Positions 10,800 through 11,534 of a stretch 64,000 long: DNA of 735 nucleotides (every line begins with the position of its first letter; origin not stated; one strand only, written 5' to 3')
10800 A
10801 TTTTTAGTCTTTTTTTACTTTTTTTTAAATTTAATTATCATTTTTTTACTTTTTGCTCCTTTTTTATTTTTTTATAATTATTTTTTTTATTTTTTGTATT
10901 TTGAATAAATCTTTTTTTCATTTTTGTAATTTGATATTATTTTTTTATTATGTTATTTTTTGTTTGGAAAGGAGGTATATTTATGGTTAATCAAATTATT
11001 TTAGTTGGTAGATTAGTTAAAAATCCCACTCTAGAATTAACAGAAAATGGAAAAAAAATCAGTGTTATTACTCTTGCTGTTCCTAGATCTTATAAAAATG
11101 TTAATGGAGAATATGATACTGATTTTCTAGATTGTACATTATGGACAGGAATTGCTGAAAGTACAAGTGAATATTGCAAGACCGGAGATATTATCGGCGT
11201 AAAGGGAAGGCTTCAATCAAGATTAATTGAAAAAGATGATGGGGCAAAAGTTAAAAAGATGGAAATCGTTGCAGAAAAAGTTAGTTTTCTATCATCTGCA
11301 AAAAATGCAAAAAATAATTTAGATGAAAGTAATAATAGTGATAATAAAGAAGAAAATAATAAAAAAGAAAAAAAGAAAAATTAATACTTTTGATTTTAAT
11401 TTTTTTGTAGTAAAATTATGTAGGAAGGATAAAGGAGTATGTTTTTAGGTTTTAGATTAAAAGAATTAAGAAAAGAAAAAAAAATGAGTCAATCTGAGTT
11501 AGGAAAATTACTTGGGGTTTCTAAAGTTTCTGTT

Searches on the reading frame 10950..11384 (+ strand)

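Call 36: search_protein_families(library=pfam, proteins=[window:10950-11384:+], max_evalue=0.0001)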
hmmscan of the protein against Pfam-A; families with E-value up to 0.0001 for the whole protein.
window:10950-11384:+ (144 aa): 2 families
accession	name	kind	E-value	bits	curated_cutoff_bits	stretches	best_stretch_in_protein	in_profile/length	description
PF00436.31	SSB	-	1.3e-24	86.7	26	1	13-114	1-104/104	Single-strand binding protein family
PF01336.31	tRNA_anti-codon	-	4.6e-05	23.7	27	0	56-112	25-73/75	OB-fold nucleic acid binding domain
